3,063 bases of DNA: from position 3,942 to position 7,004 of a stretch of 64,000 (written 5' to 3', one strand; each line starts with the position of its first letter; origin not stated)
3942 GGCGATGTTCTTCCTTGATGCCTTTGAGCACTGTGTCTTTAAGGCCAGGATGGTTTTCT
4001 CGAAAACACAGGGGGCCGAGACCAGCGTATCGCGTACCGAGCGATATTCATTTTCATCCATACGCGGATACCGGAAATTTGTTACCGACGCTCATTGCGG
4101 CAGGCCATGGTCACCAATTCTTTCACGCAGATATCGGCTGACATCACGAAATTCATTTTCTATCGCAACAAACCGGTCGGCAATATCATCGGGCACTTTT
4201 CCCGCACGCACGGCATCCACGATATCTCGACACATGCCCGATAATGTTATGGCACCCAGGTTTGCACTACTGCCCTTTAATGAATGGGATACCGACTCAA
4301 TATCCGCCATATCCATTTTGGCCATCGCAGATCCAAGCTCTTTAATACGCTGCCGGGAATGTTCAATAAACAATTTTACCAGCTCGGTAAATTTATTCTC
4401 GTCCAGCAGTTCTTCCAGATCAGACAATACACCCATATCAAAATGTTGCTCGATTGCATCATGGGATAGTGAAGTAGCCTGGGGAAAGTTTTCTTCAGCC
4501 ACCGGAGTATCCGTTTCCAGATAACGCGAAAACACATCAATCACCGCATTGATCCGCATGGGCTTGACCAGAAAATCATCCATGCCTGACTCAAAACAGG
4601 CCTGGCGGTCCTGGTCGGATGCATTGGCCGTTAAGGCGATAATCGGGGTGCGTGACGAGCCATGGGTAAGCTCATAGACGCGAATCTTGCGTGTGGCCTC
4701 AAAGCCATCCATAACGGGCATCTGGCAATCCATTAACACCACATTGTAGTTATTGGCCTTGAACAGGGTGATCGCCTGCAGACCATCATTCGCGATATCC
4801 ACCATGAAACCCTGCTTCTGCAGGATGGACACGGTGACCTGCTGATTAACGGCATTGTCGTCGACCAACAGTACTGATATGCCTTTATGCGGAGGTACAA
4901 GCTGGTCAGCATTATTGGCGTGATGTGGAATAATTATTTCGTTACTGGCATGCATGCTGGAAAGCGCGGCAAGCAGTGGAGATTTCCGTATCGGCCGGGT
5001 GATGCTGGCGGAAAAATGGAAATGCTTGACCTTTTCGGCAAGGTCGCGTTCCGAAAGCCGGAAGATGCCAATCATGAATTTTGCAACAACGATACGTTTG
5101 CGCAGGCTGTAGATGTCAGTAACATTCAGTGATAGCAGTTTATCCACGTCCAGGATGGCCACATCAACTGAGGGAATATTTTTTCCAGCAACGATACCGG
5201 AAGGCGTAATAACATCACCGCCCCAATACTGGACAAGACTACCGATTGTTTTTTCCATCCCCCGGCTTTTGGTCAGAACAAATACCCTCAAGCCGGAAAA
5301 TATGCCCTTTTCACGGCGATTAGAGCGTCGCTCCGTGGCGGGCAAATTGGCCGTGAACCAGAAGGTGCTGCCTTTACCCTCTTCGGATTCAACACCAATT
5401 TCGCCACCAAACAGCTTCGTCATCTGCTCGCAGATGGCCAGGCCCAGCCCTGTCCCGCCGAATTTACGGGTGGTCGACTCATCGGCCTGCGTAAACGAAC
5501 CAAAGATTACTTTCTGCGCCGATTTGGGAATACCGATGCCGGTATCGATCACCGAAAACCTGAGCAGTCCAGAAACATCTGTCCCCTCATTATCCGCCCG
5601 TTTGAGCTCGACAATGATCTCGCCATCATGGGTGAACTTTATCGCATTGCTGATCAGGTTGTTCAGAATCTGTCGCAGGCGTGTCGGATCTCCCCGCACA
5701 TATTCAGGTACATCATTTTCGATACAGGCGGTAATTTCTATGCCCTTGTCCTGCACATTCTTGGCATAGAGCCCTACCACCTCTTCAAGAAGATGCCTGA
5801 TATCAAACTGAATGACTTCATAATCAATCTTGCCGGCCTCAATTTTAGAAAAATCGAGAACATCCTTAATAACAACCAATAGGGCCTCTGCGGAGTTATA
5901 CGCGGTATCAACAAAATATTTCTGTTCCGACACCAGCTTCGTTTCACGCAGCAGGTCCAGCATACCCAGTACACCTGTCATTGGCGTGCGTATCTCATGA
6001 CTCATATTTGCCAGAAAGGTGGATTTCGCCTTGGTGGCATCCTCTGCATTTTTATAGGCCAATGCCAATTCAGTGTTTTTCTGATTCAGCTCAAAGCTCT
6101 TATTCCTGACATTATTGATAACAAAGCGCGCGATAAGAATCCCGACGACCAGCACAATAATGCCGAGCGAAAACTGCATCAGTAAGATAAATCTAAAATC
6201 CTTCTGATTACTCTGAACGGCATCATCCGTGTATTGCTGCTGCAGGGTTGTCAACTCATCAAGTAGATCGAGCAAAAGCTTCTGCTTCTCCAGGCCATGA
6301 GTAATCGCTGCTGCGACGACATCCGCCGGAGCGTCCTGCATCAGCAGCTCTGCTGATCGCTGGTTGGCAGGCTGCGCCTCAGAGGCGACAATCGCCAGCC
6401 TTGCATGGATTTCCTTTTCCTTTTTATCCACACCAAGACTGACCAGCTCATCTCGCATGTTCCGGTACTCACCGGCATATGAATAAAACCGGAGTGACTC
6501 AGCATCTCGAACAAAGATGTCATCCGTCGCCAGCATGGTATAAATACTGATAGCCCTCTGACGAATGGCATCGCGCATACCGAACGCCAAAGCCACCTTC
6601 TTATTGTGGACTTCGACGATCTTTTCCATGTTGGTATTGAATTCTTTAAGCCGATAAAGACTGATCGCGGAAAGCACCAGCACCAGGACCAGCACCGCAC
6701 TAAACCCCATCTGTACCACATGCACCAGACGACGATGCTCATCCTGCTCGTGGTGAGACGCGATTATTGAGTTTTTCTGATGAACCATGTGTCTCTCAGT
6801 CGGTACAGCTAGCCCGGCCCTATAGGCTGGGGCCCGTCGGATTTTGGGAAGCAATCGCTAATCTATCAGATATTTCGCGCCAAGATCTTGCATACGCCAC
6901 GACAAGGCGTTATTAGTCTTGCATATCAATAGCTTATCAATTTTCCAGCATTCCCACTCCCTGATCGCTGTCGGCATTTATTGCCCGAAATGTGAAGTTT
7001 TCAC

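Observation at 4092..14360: Low-GC signalling island combining a VWA protein with histidine kinases and a REC-TPR regulator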

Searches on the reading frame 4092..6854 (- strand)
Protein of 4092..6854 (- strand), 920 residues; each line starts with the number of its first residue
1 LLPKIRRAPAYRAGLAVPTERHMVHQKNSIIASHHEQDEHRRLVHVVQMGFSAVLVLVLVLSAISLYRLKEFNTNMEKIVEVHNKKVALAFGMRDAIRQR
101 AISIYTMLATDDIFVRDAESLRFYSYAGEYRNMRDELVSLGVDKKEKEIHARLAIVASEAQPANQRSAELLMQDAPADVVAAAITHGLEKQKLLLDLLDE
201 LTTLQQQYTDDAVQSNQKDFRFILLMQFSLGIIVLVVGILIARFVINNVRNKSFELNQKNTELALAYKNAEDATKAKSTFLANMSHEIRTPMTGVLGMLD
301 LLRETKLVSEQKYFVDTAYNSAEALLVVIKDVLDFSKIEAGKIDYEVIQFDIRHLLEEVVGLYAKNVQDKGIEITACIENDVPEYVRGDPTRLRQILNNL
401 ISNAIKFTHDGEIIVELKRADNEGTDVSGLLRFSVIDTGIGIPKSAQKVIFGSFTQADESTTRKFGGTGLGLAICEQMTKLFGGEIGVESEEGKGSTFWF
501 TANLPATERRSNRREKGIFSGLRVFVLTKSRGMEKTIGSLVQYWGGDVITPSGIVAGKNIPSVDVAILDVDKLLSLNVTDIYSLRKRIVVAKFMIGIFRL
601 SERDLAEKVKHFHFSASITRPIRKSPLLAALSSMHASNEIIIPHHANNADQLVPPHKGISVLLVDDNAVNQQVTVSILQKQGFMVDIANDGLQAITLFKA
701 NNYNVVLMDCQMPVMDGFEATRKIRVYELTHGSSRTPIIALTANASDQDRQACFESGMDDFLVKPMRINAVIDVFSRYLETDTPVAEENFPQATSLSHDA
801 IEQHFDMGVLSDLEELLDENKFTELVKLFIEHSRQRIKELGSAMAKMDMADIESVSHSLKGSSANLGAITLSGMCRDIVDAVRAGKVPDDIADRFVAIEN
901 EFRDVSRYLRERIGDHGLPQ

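Call 3: search_protein_families(library=pfam, proteins=[window:4092-6854:-], max_evalue=0.01)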
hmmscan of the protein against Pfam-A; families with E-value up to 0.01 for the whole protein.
window:4092-6854:- (920 aa): 7 families
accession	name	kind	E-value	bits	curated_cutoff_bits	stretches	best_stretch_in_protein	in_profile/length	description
PF02518.31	HATPase_c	-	7.7e-31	107.3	26.4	1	388-504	1-109/111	Histidine kinase-, DNA gyrase B-, and HSP90-like ATPase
PF00072.30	Response_reg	-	4.2e-27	94.9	30.2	1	661-772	1-107/111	Response regulator receiver domain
PF00512.31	HisKA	-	7.8e-21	74.3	26.9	1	276-341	1-66/66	His Kinase A (phospho-acceptor) domain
PF01627.28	Hpt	-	3.6e-11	43.6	24.6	1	824-893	1-70/84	Hpt domain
PF24896.1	Receiver_CRE1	-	1.8e-05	25.4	27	1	657-773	5-129/136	AHK4/CRE1/WOL first receiver domain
PF12729.13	4HB_MCP_1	-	7.6e-05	22.8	27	1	49-218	10-179/181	Four helix bundle sensory module for signal transduction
PF23198.2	PDE8A_N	-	0.0025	18.2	29.6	1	659-751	10-101/147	PDE8A-like, N-terminal domain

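Call 5: search_protein_families(library=ncbifam, proteins=[window:4092-6854:-], max_evalue=0.01)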
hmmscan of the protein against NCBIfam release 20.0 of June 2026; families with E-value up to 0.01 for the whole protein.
window:4092-6854:- (920 aa): 143 families (the best 25 are shown)
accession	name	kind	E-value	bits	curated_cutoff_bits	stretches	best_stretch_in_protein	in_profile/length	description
NF008318.0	PRK11107.1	equivalog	4.6e-138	461.8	890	1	256-909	272-913/920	two-component sensor histidine kinase BarA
TIGR02956.1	TMAO_torS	equivalog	8e-121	404.8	676.5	2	254-527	441-707/967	TMAO reductase system sensor histidine kinase/response regulator TorS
NF045901.1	HisKinLetSLeg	equivalog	7.7e-101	338.5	1650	1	252-898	267-889/906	two-component system sensor histidine kinase LetS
NF008302.0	PRK11091.1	equivalog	6.3e-98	328.9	838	2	268-514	274-515/779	aerobic respiration two-component sensor histidine kinase ArcB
NF011874.0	PRK15347.1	equivalog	3e-97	326.7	852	2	257-508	378-616/921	two component system sensor kinase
NF008099.0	PRK10841.1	equivalog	9.2e-97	324.9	920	1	268-780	461-941/949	two-component system sensor histidine kinase RcsC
NF041947.1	LuxQ_Vibrio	equivalog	2.9e-94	316.6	1200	2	264-512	459-704/843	quorum-sensing autoinducer 2 sensor kinase/phosphatase LuxQ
NF008543.0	PRK11466.1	equivalog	2.8e-73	247.2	982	2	247-507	414-665/914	TMAO reductase system sensor histidine kinase/response regulator TorS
NF038297.2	hybrid_HK_HrmK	equivalog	3.4e-68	230.7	725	2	254-511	212-462/607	hybrid histidine kinase/response regulator HrmK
NF007420.1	PRK09959.1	equivalog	8.7e-56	189.2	1995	2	268-503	703-935/1197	acid-sensing system histidine kinase EvgS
NF046044.1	PnpS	equivalog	5.4e-52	177.1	400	1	274-501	167-388/390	two-component system histidine kinase PnpS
NF047465.1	hybrid_HK_LvrA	exception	3.6e-51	174.1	1200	2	255-500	180-418/819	hybrid histidine kinase/response regulator LvrA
NF041832.1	near_NosP_CTERM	subfamily_domain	1.6e-49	168.9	400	2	271-631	1-366/370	NahK/ErcS family hybrid sensor histidine kinase/response regulator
NF033092.0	HK_WalK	equivalog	3.2e-46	158.1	725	1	273-501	368-591/594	cell wall metabolism sensor histidine kinase WalK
TIGR02966.1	phoR_proteo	equivalog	8.3e-44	149.9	334.2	1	274-500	111-331/333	phosphate regulon sensor histidine kinase PhoR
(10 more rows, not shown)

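Call 52: search_protein_families(library=padloc, proteins=[window:4092-6854:-], max_evalue=0.001)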
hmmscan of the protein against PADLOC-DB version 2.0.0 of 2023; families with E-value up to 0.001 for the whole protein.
window:4092-6854:- (920 aa): 3 families
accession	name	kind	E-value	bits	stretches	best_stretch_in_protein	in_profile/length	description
PDLC00405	SduA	-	1e-05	23.3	1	660-719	8-67/323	DUF4263 domain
PDLC04647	PDC-M43B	-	7.3e-05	20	1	335-491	173-320/347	-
PDLC04055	PD-T4-6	-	0.00028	17.8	1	658-780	365-484/496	-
